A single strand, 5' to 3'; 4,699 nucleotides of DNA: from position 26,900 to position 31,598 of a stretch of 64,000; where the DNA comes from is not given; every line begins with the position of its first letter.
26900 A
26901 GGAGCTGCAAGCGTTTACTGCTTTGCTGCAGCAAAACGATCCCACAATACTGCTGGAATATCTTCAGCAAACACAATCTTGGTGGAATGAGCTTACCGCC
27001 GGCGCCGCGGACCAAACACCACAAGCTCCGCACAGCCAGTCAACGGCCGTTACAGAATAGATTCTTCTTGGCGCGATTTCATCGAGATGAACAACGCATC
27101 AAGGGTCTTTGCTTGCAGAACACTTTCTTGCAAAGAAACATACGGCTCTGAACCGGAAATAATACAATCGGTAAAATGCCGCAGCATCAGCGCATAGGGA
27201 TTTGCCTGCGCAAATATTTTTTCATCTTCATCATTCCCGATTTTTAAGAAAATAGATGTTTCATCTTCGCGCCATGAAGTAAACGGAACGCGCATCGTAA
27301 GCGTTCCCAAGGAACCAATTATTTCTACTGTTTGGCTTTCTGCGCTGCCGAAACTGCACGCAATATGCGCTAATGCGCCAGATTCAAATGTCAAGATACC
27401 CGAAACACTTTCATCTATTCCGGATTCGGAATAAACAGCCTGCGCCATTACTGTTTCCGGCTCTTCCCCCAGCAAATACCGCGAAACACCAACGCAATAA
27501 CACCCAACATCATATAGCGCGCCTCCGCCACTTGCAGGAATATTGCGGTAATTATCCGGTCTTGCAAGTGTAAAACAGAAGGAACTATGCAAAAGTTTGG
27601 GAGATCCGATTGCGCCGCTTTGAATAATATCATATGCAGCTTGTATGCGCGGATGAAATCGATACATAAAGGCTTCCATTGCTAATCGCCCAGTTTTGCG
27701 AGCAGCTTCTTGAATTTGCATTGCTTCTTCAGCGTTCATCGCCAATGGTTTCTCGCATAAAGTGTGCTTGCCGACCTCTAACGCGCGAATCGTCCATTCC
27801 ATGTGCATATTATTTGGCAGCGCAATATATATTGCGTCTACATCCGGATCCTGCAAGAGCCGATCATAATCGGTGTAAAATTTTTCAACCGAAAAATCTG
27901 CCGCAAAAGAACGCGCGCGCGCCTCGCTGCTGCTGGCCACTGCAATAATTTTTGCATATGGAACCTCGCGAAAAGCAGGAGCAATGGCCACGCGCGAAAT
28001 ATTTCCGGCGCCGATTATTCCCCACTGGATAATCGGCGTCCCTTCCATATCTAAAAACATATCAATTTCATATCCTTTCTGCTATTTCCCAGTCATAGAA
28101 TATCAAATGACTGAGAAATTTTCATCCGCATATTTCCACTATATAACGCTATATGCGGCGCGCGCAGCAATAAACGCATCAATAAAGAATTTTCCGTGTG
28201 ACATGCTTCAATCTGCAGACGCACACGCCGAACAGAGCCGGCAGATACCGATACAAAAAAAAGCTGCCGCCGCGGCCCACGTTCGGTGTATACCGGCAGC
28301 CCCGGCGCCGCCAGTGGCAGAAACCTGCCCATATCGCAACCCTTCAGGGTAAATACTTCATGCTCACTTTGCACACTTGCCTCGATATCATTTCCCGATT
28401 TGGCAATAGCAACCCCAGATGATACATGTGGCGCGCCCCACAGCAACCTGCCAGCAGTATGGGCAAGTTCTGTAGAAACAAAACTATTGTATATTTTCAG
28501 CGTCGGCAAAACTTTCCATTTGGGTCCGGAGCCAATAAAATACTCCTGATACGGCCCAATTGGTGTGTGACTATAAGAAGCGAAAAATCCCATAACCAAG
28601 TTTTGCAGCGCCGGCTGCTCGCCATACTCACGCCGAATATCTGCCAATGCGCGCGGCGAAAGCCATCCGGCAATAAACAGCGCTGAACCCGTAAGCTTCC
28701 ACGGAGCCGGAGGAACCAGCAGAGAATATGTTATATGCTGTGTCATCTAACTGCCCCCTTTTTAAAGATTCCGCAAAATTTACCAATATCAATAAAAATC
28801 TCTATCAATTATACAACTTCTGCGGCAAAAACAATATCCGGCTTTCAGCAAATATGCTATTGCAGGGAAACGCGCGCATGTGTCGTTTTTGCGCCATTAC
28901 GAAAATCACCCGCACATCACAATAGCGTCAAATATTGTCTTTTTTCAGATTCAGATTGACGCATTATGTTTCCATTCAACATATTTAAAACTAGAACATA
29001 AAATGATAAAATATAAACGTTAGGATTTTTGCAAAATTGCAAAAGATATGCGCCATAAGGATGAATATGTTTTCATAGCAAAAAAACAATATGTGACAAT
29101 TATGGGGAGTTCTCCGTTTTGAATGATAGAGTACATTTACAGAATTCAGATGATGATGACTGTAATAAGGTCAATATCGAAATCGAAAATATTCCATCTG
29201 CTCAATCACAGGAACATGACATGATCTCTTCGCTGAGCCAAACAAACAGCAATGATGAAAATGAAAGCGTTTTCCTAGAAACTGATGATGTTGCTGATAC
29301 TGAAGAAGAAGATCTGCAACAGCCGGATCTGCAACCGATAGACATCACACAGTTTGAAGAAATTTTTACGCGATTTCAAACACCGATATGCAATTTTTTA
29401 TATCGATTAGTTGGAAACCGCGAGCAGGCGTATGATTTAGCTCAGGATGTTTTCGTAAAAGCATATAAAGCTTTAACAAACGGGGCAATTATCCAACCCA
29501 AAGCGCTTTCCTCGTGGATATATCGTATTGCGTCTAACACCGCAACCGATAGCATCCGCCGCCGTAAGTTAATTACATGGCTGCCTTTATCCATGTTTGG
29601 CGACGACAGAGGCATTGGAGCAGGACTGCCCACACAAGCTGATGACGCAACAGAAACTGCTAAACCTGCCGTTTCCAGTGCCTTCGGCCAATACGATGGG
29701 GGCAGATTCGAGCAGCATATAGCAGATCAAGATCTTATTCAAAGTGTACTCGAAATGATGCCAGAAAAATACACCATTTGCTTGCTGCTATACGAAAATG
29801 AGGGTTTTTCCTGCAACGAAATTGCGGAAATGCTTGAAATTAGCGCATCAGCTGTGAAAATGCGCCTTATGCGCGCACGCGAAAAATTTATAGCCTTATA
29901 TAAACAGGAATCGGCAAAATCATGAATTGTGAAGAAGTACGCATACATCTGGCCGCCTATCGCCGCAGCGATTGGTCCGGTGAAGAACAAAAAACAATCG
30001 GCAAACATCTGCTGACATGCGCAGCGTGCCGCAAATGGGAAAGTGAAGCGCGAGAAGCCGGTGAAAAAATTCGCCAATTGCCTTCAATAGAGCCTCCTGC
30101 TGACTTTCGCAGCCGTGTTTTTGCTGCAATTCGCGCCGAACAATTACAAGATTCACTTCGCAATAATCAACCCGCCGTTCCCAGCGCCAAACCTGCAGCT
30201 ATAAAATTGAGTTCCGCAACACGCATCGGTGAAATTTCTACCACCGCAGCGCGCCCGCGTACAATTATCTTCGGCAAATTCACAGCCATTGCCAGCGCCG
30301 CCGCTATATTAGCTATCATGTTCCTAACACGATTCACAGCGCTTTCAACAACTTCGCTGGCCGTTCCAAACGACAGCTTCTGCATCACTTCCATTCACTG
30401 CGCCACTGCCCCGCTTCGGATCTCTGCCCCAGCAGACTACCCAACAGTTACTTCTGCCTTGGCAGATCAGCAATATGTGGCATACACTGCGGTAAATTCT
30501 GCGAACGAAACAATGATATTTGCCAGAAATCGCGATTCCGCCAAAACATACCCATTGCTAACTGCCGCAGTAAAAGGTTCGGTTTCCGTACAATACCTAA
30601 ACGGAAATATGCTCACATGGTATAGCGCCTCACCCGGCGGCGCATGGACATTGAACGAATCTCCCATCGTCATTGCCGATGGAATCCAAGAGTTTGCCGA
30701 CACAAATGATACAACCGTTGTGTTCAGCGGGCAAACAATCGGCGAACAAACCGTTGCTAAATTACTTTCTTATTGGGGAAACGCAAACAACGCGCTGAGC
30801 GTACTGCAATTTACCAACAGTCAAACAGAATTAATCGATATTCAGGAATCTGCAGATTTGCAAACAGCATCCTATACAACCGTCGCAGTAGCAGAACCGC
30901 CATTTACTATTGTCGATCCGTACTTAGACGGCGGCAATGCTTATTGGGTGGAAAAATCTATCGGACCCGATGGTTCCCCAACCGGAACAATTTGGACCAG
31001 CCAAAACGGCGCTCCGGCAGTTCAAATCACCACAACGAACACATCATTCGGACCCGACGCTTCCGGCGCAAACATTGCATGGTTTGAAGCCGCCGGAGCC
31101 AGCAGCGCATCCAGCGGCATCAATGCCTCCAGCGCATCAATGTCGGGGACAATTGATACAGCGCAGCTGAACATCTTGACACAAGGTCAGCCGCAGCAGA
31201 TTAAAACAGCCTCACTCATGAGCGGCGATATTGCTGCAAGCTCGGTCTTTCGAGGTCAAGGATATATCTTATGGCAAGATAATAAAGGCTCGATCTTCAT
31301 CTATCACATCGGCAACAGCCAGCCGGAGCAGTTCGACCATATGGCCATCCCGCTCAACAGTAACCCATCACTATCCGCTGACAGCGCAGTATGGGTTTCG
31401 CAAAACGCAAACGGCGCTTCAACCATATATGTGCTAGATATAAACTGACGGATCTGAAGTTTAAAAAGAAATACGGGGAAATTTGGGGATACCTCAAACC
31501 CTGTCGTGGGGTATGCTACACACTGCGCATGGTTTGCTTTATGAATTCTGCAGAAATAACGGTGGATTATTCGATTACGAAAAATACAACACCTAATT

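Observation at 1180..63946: Nine copies of a ~137-bp TIR-bounded, hairpin-rich element confined to intergenic DNA (family A)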

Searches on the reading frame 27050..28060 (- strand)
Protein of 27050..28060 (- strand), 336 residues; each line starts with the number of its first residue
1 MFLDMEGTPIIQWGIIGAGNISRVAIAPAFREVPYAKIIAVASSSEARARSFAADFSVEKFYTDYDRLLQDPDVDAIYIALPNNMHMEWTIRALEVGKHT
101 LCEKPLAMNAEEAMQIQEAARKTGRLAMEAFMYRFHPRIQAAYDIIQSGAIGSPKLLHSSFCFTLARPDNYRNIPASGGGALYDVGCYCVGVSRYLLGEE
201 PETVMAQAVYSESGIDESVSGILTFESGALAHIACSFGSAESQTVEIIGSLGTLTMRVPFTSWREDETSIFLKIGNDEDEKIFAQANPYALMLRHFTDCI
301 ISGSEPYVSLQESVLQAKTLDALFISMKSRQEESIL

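Call 68: search_protein_families(library=pfam, proteins=[window:27050-28060:-], max_evalue=0.00001)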
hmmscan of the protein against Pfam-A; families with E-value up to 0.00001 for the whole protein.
window:27050-28060:- (336 aa): 3 families
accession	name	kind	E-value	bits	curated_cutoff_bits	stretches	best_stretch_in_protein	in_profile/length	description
PF01408.29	GFO_IDH_MocA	-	9.6e-32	110.6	24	1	11-129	1-118/120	Oxidoreductase family, NAD-binding Rossmann fold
PF22725.1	GFO_IDH_MocA_C3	-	5.8e-26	91.4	27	1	139-254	1-123/124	GFO/IDH/MocA C-terminal domain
PF02894.22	GFO_IDH_MocA_C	-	2.8e-16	60.4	22.9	1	146-331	4-214/218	Oxidoreductase family, C-terminal alpha/beta domain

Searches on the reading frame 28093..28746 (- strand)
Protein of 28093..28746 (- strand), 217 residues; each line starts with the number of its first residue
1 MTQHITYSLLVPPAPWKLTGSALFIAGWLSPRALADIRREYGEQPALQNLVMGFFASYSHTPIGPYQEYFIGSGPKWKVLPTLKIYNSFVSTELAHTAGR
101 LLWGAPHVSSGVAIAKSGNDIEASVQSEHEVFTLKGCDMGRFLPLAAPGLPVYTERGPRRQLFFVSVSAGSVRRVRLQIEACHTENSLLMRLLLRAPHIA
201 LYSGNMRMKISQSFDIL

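Call 68: search_protein_families(library=pfam, proteins=[window:28093-28746:-], max_evalue=0.00001)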
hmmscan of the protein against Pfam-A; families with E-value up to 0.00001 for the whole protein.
window:28093-28746:- (217 aa): 0 families

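Call 70: search_protein_families(library=pfam, proteins=[window:28093-28746:-], max_evalue=0.1)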
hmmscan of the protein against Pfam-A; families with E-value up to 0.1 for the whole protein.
window:28093-28746:- (217 aa): 1 family
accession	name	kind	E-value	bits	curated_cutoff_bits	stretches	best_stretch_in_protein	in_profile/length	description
PF06314.16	ADC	-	0.035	14.1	29.8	1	48-130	48-132/238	Acetoacetate decarboxylase (ADC)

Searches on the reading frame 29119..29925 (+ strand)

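Call 68: search_protein_families(library=pfam, proteins=[window:29119-29925:+], max_evalue=0.00001)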
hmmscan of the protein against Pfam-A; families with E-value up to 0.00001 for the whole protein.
window:29119-29925:+ (268 aa): 2 families
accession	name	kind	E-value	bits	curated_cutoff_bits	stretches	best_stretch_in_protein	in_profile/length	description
PF04542.20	Sigma70_r2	-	3.7e-14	52.7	24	1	83-150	2-69/71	Sigma-70 region 2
PF08281.18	Sigma70_r4_2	-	9.7e-13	48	25.7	1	205-256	2-53/54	Sigma-70, region 4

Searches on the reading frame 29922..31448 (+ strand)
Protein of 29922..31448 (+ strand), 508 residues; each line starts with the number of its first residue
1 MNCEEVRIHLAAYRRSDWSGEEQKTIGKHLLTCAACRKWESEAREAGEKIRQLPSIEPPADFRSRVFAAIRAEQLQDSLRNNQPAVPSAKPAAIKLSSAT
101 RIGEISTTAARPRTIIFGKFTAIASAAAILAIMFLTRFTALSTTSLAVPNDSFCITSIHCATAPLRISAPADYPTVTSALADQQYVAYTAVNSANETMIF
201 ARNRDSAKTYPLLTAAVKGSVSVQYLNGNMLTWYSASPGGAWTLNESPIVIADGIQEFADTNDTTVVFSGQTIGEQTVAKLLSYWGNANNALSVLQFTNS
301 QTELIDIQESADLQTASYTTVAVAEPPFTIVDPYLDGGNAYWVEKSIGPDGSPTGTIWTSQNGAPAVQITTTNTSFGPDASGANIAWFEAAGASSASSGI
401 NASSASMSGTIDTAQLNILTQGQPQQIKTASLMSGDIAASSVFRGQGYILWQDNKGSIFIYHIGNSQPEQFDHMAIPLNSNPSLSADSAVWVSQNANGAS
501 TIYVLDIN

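Call 68: search_protein_families(library=pfam, proteins=[window:29922-31448:+], max_evalue=0.00001)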
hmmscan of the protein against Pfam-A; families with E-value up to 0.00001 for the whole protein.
window:29922-31448:+ (508 aa): 0 families

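Call 70: search_protein_families(library=pfam, proteins=[window:29922-31448:+], max_evalue=0.1)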
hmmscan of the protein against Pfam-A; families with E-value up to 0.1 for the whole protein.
window:29922-31448:+ (508 aa): 1 family
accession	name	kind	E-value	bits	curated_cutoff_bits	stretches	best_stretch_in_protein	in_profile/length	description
PF13490.11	zf-HC2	-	0.0029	18.1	22.2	1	3-37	1-35/35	Putative zinc-finger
